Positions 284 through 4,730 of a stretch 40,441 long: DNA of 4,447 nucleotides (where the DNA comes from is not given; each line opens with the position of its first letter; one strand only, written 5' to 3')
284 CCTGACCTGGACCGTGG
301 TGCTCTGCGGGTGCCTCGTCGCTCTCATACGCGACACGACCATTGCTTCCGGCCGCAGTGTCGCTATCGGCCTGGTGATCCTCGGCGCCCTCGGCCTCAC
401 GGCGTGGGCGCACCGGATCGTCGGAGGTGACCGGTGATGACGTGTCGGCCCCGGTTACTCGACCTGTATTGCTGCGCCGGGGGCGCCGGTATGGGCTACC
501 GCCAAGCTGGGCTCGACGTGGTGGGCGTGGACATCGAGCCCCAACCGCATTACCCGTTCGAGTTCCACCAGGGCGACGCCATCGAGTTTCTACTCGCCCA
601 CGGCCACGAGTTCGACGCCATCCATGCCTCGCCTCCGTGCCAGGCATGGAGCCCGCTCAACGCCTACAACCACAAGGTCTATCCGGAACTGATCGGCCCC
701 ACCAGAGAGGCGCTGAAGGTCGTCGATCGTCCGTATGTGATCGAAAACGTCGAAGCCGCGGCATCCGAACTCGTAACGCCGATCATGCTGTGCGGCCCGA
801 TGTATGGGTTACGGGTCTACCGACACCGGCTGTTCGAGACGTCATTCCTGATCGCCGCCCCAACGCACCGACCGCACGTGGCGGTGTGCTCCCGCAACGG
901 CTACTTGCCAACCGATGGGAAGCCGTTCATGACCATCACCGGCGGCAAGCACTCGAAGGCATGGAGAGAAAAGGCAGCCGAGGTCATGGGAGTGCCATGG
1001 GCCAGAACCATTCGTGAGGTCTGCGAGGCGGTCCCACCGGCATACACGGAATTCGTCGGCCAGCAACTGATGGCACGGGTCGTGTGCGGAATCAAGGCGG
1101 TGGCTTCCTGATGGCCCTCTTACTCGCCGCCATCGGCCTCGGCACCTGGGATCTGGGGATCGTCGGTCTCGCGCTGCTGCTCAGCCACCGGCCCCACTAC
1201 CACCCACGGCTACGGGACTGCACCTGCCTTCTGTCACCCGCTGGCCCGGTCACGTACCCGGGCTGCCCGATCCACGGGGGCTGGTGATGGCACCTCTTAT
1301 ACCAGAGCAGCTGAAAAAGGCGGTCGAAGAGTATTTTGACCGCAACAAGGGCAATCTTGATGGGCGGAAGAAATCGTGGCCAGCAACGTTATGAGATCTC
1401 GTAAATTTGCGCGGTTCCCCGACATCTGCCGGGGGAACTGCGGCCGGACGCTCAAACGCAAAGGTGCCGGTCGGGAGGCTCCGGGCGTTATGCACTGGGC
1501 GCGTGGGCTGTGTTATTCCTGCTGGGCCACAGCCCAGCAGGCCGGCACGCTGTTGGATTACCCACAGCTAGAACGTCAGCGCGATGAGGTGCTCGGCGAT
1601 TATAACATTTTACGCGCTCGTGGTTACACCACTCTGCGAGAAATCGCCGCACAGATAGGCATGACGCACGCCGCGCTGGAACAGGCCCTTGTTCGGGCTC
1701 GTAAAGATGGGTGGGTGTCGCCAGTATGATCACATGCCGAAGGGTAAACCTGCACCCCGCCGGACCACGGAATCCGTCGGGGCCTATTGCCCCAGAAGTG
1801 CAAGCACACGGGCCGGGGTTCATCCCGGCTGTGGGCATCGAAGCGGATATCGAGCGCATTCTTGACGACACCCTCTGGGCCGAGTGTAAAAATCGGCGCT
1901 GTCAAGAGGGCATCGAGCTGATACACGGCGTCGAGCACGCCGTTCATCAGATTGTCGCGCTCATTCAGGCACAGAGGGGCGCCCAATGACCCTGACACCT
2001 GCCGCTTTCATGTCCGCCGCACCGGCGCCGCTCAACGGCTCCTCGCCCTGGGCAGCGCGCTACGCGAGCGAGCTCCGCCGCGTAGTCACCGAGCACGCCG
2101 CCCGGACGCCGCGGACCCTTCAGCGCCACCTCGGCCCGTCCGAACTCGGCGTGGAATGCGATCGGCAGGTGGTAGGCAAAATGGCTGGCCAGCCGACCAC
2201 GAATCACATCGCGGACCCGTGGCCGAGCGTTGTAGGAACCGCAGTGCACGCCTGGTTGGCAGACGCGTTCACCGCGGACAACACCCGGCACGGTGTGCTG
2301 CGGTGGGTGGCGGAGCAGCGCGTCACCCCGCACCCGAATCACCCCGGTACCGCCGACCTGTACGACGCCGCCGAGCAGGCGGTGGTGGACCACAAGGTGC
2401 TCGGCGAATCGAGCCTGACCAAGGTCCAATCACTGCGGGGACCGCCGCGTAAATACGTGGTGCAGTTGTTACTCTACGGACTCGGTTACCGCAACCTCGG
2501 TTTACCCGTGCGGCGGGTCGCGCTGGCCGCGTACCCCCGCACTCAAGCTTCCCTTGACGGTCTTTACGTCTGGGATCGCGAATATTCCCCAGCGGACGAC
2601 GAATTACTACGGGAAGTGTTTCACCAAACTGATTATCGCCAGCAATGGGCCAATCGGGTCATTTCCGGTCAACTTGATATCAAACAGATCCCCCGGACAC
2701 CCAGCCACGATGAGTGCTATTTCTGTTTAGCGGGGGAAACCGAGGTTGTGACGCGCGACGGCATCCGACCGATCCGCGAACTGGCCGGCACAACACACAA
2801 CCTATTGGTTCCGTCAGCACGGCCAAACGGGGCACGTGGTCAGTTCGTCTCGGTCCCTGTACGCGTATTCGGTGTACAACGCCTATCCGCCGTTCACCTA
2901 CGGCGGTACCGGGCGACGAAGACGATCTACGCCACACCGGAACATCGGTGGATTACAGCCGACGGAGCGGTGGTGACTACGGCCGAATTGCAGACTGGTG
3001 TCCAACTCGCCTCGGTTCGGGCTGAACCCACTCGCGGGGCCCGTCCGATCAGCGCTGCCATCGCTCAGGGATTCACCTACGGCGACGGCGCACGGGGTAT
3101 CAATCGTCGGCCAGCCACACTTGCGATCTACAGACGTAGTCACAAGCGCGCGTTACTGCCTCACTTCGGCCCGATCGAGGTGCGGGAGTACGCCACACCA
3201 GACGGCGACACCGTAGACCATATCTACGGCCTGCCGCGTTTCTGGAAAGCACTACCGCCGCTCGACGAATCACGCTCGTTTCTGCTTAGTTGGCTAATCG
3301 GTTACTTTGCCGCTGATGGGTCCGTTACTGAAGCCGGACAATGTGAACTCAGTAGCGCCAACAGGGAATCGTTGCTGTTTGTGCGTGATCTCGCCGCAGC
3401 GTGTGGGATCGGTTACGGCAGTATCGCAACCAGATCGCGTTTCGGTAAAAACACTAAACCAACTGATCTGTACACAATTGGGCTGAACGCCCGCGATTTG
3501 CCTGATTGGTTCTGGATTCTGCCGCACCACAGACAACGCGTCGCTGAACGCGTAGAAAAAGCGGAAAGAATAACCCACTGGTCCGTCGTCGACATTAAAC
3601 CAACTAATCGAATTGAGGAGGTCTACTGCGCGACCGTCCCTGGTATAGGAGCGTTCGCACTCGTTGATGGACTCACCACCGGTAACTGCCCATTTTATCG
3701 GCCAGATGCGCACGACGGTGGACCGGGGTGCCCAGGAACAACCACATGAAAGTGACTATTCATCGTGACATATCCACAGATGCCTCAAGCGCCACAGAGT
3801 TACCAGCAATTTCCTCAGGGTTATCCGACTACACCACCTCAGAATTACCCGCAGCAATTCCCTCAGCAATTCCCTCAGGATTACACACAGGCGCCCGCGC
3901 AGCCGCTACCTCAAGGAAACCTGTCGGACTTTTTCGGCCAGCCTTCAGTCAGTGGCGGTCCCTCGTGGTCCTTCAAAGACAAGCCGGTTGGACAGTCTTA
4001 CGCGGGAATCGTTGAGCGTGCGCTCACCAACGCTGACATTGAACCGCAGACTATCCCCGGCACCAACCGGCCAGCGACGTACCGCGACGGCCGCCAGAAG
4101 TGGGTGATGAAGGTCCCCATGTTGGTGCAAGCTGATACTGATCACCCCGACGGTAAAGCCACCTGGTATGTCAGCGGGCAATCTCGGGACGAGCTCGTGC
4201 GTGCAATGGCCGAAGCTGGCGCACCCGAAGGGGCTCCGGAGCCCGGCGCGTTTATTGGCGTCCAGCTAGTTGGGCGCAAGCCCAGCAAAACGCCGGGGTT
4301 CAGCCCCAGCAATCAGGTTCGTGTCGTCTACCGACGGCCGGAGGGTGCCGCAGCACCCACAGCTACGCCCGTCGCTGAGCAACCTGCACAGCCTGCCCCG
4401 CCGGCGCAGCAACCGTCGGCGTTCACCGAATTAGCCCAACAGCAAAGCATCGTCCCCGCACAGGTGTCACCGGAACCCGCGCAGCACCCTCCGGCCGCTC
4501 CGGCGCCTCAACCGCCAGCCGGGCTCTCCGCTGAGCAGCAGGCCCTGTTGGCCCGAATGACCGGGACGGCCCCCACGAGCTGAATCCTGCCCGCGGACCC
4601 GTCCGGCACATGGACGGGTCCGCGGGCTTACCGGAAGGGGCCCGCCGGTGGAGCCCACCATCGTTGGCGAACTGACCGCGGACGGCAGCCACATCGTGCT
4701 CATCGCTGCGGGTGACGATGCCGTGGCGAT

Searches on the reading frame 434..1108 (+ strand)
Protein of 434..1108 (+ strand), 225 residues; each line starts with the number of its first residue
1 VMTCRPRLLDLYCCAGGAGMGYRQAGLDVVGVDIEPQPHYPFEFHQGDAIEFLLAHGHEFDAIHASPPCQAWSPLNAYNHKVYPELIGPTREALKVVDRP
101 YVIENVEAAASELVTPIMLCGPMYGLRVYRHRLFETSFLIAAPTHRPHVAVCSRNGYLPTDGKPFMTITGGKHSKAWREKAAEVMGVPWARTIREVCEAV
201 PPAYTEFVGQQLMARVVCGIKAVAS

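Call 58: search_protein_families(library=phrogs, proteins=[window:434-1108:+], max_evalue=0.001)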
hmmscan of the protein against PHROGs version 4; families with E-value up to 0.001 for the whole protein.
window:434-1108:+ (225 aa): 2 families
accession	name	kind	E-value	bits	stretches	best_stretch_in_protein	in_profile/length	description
phrog_363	-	other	4.4e-38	132.2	1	2-216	50-218/327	DNA methyltransferase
phrog_116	-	other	1.8e-06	27.5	1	2-73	204-284/779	DNA methyltransferase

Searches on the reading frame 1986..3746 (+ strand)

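Call 34: search_protein_families(library=pfam, proteins=[window:1986-3746:+], max_evalue=0.001)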
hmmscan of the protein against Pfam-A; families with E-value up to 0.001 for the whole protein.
window:1986-3746:+ (587 aa): 1 family
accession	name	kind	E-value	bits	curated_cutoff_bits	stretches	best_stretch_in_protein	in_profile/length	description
PF14528.11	LAGLIDADG_3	-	2.3e-06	28.2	22.5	1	432-482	2-55/82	LAGLIDADG-like domain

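Call 58: search_protein_families(library=phrogs, proteins=[window:1986-3746:+], max_evalue=0.001)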
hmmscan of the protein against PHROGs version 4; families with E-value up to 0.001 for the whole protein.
window:1986-3746:+ (587 aa): 2 families
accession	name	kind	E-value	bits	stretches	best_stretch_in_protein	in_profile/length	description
phrog_1674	-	DNA, RNA and nucleotide metabolism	6.3e-56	190.6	1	19-249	23-258/276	exonuclease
phrog_29210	-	unknown function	2.7e-15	58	1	121-200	2-79/151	-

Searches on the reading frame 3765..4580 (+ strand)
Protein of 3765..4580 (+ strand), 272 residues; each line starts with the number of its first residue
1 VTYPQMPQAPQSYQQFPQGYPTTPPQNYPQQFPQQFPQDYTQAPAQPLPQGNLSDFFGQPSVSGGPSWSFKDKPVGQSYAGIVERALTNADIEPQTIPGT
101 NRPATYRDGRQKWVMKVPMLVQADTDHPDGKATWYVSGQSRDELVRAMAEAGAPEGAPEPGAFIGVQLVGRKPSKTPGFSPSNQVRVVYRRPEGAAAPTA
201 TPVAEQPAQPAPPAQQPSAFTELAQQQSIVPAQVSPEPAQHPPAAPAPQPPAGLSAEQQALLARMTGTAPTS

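Call 34: search_protein_families(library=pfam, proteins=[window:3765-4580:+], max_evalue=0.001)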
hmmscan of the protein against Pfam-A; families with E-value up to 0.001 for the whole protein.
window:3765-4580:+ (272 aa): 0 families

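Call 58: search_protein_families(library=phrogs, proteins=[window:3765-4580:+], max_evalue=0.001)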
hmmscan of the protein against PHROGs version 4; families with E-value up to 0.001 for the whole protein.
window:3765-4580:+ (272 aa): 1 family
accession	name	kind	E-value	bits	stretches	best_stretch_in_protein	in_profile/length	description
phrog_1911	-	unknown function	7.8e-15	56.3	1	63-267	13-190/199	-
